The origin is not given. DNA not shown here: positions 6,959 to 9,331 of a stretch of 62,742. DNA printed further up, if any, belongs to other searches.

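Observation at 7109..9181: Receiver + class III nucleotide cyclase + Ser/Thr kinase in one polypeptide, all motifs intact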

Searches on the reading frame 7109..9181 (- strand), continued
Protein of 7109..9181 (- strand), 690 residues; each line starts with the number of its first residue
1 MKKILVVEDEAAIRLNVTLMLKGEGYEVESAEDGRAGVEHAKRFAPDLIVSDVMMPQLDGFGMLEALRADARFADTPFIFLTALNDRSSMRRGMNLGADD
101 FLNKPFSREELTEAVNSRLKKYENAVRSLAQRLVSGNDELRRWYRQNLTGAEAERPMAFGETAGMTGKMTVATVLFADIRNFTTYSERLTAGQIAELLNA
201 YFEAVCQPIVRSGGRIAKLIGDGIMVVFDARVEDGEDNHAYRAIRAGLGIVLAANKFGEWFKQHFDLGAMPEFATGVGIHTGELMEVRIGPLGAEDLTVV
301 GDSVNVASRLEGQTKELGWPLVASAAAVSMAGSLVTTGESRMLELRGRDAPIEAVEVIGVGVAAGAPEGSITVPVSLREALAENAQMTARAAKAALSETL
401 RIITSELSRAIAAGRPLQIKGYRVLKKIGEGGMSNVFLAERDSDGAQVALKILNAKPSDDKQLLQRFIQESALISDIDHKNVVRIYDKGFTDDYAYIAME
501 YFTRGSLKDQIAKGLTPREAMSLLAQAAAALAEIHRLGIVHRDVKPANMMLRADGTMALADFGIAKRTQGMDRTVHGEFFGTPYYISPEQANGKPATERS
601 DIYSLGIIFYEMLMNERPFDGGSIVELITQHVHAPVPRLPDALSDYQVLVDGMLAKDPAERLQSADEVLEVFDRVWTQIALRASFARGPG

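Call 8: search_solved_structures(query=window:7112-9181:-, max_evalue=0.001, show_alignments=0)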
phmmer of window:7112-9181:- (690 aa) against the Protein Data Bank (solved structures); distinct sequences matched with E-value up to 0.001: 3006 (the best 60 are shown).
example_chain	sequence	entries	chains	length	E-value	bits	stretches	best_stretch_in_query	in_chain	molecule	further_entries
9ruj_A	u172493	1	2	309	1.4e-49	172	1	421-664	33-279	Serine/threonine-protein kinase StkP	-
9ruk_A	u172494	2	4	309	2e-49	171.5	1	421-664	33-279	Serine/threonine-protein kinase StkP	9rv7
9ru3_A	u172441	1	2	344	3.2e-49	170.8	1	421-664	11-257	Serine/threonine-protein kinase StkP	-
3ori_A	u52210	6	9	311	1.5e-42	148.9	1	422-669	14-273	Serine/threonine protein kinase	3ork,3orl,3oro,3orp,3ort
3f69_A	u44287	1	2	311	2.7e-42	147.9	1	422-669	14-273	Serine/threonine-protein kinase pknB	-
6i2p_A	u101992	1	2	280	3.9e-42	147.4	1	422-669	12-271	Serine/threonine-protein kinase PknB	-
3f61_A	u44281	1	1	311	1.3e-41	145.7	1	422-669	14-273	Serine/threonine-protein kinase pknB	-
9ymt_A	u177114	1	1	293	1.8e-41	145.3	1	421-666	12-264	Serine/Threonine Kinase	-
4eqm_A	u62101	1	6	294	1.8e-41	145.2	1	421-666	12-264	Protein kinase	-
5u94_A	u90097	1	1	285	2.3e-41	144.9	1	422-669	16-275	Serine/threonine-protein kinase PknB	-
6b2p_A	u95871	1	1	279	2.3e-41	144.9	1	422-669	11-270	Serine/threonine-protein kinase PknB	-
1o6y_A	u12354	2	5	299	2.6e-41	144.7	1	422-669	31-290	SERINE/THREONINE-PROTEIN KINASE PKNB | Probable serine/threonine-protein kinase pknB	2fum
1mru_A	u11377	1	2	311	2.9e-41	144.6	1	422-669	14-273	Probable serine/threonine-protein kinase pknB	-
9tmq_A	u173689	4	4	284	1.9e-40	141.8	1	421-666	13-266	Serine/threonine-protein kinase PknA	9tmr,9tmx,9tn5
4ow8_A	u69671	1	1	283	2e-40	141.8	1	422-666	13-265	Serine/threonine-protein kinase PknA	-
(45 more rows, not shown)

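Call 16: find_encoding_contigs(protein=P0101, flank=10000, max_places=2)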
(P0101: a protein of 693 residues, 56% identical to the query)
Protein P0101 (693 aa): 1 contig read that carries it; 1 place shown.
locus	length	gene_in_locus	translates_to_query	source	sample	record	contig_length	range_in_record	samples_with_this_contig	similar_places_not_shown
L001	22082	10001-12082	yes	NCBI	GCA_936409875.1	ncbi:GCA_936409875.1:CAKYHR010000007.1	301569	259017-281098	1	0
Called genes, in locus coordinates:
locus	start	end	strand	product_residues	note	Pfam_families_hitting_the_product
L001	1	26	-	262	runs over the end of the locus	PF00809:Pterin_bind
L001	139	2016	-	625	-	PF06480:FtsH_ext, PF06068:TIP49 (weak), PF00004:AAA, PF07728:AAA_5 (faint), PF17862:AAA_lid_3, PF01434:Peptidase_M41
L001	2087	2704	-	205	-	PF01728:FtsJ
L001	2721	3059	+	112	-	PF01985:CRS1_YhbY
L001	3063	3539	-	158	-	PF03449:GreA_GreB_N, PF01272:GreA_GreB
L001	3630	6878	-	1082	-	PF25596:CPSase_L_D1, PF02786:CPSase_L_D2, PF02787:CPSase_L_D3, PF25596:CPSase_L_D1, PF02222:ATP-grasp (weak), PF02655:ATP-grasp_3 (weak), PF02786:CPSase_L_D2, PF02142:MGS, +4 more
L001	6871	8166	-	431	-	PF00988:CPSase_sm_chain, PF00117:GATase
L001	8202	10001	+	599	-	PF08447:PAS_3, PF00512:HisKA, PF02518:HATPase_c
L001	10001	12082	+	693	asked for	PF00072:Response_reg, PF00211:Guanylate_cyc, PF00069:Pkinase, PF01636:APH (weak), PF07714:PK_Tyr_Ser-Thr, PF03109:ABC1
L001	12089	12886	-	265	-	PF01113:DapB_N, PF05173:DapB_C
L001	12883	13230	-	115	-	PF04355:BamE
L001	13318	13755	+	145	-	PF01475:FUR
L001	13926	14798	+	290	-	PF11845:Tll0287-like, PF00672:HAMP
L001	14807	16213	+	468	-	PF00069:Pkinase, PF07714:PK_Tyr_Ser-Thr, PF03109:ABC1, PF26309:DUF8082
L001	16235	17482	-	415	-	PF04966:OprB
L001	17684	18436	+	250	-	PF00106:adh_short, PF08659:KR (weak), PF13561:adh_short_C2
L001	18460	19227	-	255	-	PF02535:Zip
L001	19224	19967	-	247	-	PF02578:Cu-oxidase_4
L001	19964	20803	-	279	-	PF00849:PseudoU_synth_2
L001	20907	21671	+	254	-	PF13174:TPR_6 (faint), PF13512:TPR_18, PF13525:YfiO, PF13432:TPR_16 (weak)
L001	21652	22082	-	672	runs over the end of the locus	PF00270:DEAD (weak), PF13307:Helicase_C_2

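Call 17: find_encoding_contigs(protein=P0084, flank=10000, max_places=2)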
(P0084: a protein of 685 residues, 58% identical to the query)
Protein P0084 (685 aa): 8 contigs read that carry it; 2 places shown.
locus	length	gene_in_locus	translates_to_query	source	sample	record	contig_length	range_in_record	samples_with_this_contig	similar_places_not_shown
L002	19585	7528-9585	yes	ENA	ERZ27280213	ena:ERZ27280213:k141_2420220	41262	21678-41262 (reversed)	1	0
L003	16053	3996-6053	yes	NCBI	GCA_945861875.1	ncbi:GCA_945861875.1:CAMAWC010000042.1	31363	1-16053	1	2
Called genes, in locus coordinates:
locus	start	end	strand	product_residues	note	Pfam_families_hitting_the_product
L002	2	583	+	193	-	?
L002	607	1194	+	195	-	PF16036:Chalcone_3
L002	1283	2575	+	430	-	PF07690:MFS_1, PF13347:MFS_2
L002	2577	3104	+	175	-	PF12915:DUF3833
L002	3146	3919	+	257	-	PF00106:adh_short, PF08659:KR, PF13561:adh_short_C2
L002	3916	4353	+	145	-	PF12680:SnoaL_2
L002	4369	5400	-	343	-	PF03401:TctC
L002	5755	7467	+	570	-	PF08447:PAS_3, PF00512:HisKA, PF02518:HATPase_c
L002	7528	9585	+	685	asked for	PF00072:Response_reg, PF00211:Guanylate_cyc, PF00069:Pkinase, PF01636:APH (faint), PF07714:PK_Tyr_Ser-Thr, PF03109:ABC1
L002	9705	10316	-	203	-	-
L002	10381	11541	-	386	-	PF13857:Ank_5 (faint), PF13606:Ank_3 (faint), PF12796:Ank_2, PF13637:Ank_4, PF00023:Ank, PF13637:Ank_4, PF12796:Ank_2 (weak)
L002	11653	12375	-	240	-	PF01510:Amidase_2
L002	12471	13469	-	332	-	PF00581:Rhodanese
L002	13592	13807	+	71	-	-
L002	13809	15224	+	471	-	PF01425:Amidase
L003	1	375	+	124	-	?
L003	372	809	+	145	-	PF12680:SnoaL_2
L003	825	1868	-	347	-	PF03401:TctC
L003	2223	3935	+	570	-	PF08447:PAS_3, PF00512:HisKA, PF02518:HATPase_c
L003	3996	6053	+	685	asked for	PF00072:Response_reg, PF00211:Guanylate_cyc, PF00069:Pkinase, PF01636:APH (faint), PF07714:PK_Tyr_Ser-Thr, PF03109:ABC1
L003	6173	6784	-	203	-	-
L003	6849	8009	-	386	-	PF13857:Ank_5 (faint), PF13606:Ank_3 (faint), PF12796:Ank_2, PF13637:Ank_4, PF00023:Ank, PF13637:Ank_4, PF12796:Ank_2 (weak)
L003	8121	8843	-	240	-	PF01510:Amidase_2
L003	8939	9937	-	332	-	PF00581:Rhodanese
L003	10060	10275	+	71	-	-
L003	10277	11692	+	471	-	PF01425:Amidase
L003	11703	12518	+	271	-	PF02798:GST_N, PF13409:GST_N_2, PF13417:GST_N_3, PF13410:GST_C_2 (weak), PF00043:GST_C (weak), PF14497:GST_C_3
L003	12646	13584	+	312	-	PF05853:BKACE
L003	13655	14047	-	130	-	PF01850:PIN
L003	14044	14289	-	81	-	PF02604:PhdYeFM_antitox (weak)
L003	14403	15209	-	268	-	PF05448:AXE1 (faint), PF02129:Peptidase_S15 (faint), PF12146:Hydrolase_4 (weak), PF00561:Abhydrolase_1 (weak), PF12740:PETase (faint), PF06821:Ser_hydrolase (weak)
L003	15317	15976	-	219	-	PF03737:RraA-like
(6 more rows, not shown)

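Call 18: find_encoding_contigs(protein=P0065, flank=10000, max_places=2)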
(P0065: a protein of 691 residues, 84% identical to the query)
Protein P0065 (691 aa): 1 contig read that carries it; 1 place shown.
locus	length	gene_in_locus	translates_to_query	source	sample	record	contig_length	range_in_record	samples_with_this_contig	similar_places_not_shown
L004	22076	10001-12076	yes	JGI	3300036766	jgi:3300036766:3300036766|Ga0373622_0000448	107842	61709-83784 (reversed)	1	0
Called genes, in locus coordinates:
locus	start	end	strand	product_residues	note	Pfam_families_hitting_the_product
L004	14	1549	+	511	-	PF13231:PMT_2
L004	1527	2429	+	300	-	PF01040:UbiA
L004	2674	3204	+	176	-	PF00027:cNMP_binding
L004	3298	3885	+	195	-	PF07331:TctB (weak)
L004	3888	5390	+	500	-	PF01970:TctA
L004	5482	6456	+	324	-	PF03401:TctC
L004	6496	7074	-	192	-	PF01923:Cob_adeno_trans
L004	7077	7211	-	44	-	-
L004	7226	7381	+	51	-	-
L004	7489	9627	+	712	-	PF00989:PAS (weak), PF13188:PAS_8 (weak), PF08447:PAS_3, PF08448:PAS_4 (faint), PF13426:PAS_9, PF08447:PAS_3, PF00512:HisKA, PF02518:HATPase_c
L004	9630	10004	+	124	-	PF00072:Response_reg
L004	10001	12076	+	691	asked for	PF00072:Response_reg, PF00211:Guanylate_cyc, PF00069:Pkinase, PF01636:APH (faint), PF07714:PK_Tyr_Ser-Thr, PF03109:ABC1 (weak)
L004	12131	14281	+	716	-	PF09335:VTT_dom, PF01134:GIDA (faint), PF01266:DAO (faint), PF03486:HI0933_like (faint), PF07992:Pyr_redox_2, PF13450:NAD_binding_8 (faint), PF00070:Pyr_redox, PF02852:Pyr_redox_dim, +1 more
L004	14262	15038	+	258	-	PF00535:Glycos_transf_2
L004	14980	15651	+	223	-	PF09837:DUF2064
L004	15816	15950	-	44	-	-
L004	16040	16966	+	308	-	PF00126:HTH_1, PF03466:LysR_substrate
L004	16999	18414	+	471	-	PF01425:Amidase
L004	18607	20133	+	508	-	PF03601:Cons_hypoth698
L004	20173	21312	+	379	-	PF04055:Radical_SAM, PF13186:SPASM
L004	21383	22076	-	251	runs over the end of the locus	PF00106:adh_short, PF08659:KR, PF13561:adh_short_C2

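Call 31: find_related_loci(query=A1, collection=genome_contigs, flank=6000)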
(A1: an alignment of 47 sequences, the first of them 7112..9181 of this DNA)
Query A1 (690 aa) in genome_contigs; peptide patterns used: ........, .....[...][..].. (x = any residue, [..] = any of these).
600 stretches matched a pattern (row limit reached: there are more); 597 encode a relative of the query (tblastn E <= 1e-3); the best 80 are kept; 80 distinct loci.
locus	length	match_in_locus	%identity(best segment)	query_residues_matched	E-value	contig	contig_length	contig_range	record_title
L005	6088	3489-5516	55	3-684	0e+0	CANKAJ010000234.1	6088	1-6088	MAG: Betaproteobacteria bacterium isolate RH-23may17-977 genome assembly, contig: RH-23may17-C110937, whole genome shotg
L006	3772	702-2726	55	1-677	0e+0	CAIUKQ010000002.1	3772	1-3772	MAG: uncultured beta proteobacterium isolate Kiruna2_bin-4101 genome assembly, contig: bin-4101:002/514, whole genome sh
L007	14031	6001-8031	55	2-683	0e+0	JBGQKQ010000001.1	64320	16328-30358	MAG: Gammaproteobacteria bacterium isolate OBJ2_061818_050_58 k141_2265776_length_64320_cov_19.6157, whole genome shotgu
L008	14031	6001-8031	46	1-669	0e+0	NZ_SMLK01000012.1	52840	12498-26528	Ramlibacter humi strain 18x22-1 contig12, whole genome shotgun sequence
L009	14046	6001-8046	46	1-675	0e+0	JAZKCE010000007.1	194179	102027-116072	MAG: Pseudomonadota bacterium isolate ADI_H3L2_122-bin018_1 ADIH3L2_B018_1_000000000007, whole genome shotgun sequence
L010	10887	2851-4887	45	4-674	0e+0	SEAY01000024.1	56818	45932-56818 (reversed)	MAG: Comamonadaceae bacterium isolate PMG_248 scaffold_1451, whole genome shotgun sequence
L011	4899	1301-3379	44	4-670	0e+0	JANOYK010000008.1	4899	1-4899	MAG: Burkholderiales bacterium isolate VAR_83_metabat_129 VAR_83_k141_7416029, whole genome shotgun sequence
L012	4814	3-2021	45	9-673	4e-176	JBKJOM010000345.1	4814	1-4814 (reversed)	MAG: Ramlibacter sp. isolate ant_bin.412 k117_5194532, whole genome shotgun sequence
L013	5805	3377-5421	41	1-675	7e-145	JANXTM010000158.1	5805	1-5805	MAG: Polaromonas sp. isolate 338R_metabat_72 338R_k141_358217, whole genome shotgun sequence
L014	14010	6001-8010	37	1-670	6e-126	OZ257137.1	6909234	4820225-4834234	MAG: Burkholderiales bacterium isolate 128e66b9-d80d-4fbb-ab6b-9336eb2d31d1 genome assembly, chromosome: 1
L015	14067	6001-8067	37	1-670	2e-112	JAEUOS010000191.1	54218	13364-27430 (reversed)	MAG: Burkholderiales bacterium isolate new MAG-205 k141_2271472, whole genome shotgun sequence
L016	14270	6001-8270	38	170-670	2e-98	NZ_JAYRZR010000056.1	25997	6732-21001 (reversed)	MAG: Ramlibacter sp. isolate SH_SHASGE1bin.17 NODE_1285_length_25997_cov_2.703286, whole genome shotgun sequence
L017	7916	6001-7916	39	170-673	9e-96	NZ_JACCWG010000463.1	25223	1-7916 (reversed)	MAG: Ramlibacter sp. isolate MGR_bin146 SD2897-2912_k127_8311555, whole genome shotgun sequence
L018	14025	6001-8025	45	2-678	0e+0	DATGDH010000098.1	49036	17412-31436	MAG TPA_asm: Burkholderiales bacterium isolate SMAG_U9669 k141_252534, whole genome shotgun sequence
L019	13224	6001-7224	49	3-676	2e-87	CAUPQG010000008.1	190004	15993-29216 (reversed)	MAG: uncultured Rhodoferax sp. isolate m13-metabat.4 genome assembly, contig: m13-c29, whole genome shotgun sequence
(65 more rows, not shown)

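Call 36: search_protein_representatives(protein=window:7112-9181:-)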
Query: 690 residues. Proteins with E-value up to 0.001 (for the whole library): 1871288; up to 1e-10: 971942; up to 1e-30: 174657. The best 150 are listed.
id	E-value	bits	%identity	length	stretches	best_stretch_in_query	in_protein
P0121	5.4e-243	824.3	57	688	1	2-684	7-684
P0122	4.1e-193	659.5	48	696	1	1-686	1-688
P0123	4.6e-186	636.2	48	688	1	3-670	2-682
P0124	2.7e-177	607.2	46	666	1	1-671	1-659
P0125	4.5e-176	603.2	45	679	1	1-671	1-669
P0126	8.4e-174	595.7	46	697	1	3-670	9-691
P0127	1.9e-169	581.3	44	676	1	2-669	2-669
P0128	4.1e-165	567.0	45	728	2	2-361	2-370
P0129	2.1e-164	564.6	45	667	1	3-673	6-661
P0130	1.5e-163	561.8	44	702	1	3-668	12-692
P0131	6.6e-160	549.8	42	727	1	2-674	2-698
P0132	1.6e-154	531.9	43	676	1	3-669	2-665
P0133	2.7e-151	521.3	87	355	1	1-270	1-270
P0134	3.4e-151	521.0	35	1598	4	418-674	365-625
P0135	1.5e-149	515.6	45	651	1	18-680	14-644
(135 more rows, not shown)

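Call 38: predict_structure(alignment_id=A1)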
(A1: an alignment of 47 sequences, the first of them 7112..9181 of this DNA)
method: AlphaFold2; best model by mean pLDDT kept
length: 690 residues; sequences in the alignment: 47
mean_pLDDT: 79.1   pTM: 0.42
mean pLDDT of the five models: 79.1, 77.6, 76.8, 73.6, 71.6
residues with pLDDT >= 90: 228; 70-90: 312; 50-70: 77; < 50: 73
segments of 3 or more residues with pLDDT < 50: 129-137, 150-165, 390-403, 409-411, 564-581, 688-690
pLDDT, mean of each block of 10 residues (from residue 1): 91 91 93 93 93 86 88 87 66 68 85 87 63 41 52 40 56 92 77 84 91 86 89 78 94 90 77 89 78 63 89 89 95 91 79 93 70 86 66 34 46 58 80 79 87 73 76 80 87 80 88 91 94 83 84 87 43 30 78 83 95 92 80 92 94 94 95 88 63
secondary structure, 60 per line:
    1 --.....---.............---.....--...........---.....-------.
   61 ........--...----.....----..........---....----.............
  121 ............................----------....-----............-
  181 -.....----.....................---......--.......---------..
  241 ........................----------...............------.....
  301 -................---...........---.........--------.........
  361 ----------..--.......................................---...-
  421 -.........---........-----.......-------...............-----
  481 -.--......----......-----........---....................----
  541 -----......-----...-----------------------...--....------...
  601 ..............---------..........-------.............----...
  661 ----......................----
elements in order (helices of 4 or more, strands of 3 or more residues): E3-7 H11-23 E27-31 H34-44 E48-52 H60-68 E78-82 H87-96 E100-103 H108-148 H159-162 E168-179 H182-186 H191-211 E215-220 E223-229 H239-264 E275-289 E296-300 H302-317 E321-324 H325-331 E335-343 E352-360 H375-413 E417-419 E422-430 E434-441 E447-453 H461-475 E485-490 E495-500 H507-513 H517-536 E549-551 E557-559 H588-591 H598-614 H624-633 H641-653 H665-686

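Call 42: fold_search(model_id=the predicted structure, library=pdb)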
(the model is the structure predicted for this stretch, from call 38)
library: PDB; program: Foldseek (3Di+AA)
matches with E <= 10: 2000; with E <= 0.001: 2000
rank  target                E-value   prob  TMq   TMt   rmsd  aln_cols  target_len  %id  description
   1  3oro                  1.8e-21  1.00  0.32  0.77   3.9       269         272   38  Mycobacterium tuberculosis PknB kinase domain L33D mutant (crystal form 4) (released 2010-12-15)
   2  6i2p_A                1.9e-21  1.00  0.33  0.77   4.3       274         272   36  Crystal structure of the Mycobacterium tuberculosis PknB kinase domain (L33E mutant) in complex with its substrate Gar (released 2019-05-22)
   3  4eqm_A                1.2e-20  1.00  0.33  0.80   3.1       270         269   32  Structural analysis of Staphylococcus aureus serine/threonine kinase PknB (released 2012-06-27)
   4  3ort                  1.6e-20  1.00  0.31  0.73   4.0       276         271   35  Mycobacterium tuberculosis PknB kinase domain L33D mutant (crystal form 6) (released 2010-12-15)
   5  1o6y                  2.4e-20  1.00  0.33  0.86   3.1       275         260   36  Catalytic domain of PknB kinase from Mycobacterium tuberculosis (released 2003-01-30)
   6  2fum_D                2.5e-20  1.00  0.33  0.84   2.6       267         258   36  Catalytic domain of protein kinase PknB from Mycobacterium tuberculosis in complex with mitoxantrone (released 2006-08-01)
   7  3ork                  2.9e-20  1.00  0.32  0.76   3.8       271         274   36  Mycobacterium tuberculosis PknB kinase domain L33D mutant (crystal form 2) (released 2010-12-15)
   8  3orp                  3.7e-20  1.00  0.32  0.76   3.9       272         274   37  Mycobacterium tuberculosis PknB kinase domain L33D mutant (crystal form 5) (released 2010-12-15)
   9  6b2p                  3.9e-20  1.00  0.33  0.86   2.0       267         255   36  Dual Inhibition of the Essential Protein Kinases A and B in Mycobacterium tuberculosis (released 2018-02-14)
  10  3ori_A                4.8e-20  1.00  0.33  0.81   2.9       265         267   37  Mycobacterium tuberculosis PknB kinase domain L33D mutant (crystal form 1) (released 2010-12-15)
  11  3f69_B                5.1e-20  1.00  0.34  0.79   3.6       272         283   36  Crystal structure of the Mycobacterium tuberculosis PknB mutant kinase domain in complex with KT5720 (released 2008-12-02)
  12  9ymt                  9.9e-20  1.00  0.33  0.78   3.8       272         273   33  Staphylococcus aureus serine/threonine kinase Stk1 with inhibitor GW779439X (released 2026-03-11)
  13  4eqm_D                1.3e-19  1.00  0.33  0.81   2.8       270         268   32  Structural analysis of Staphylococcus aureus serine/threonine kinase PknB (released 2012-06-27)
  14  1mru_B                1.8e-19  1.00  0.33  0.81   3.0       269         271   36  Intracellular Ser/Thr protein kinase domain of Mycobacterium tuberculosis PknB. (released 2003-02-11)
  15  6b2q_B                2.8e-19  1.00  0.34  0.84   3.4       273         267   34  Dual Inhibition of the Essential Protein Kinases A and B in Mycobacterium tuberculosis (released 2018-02-14)
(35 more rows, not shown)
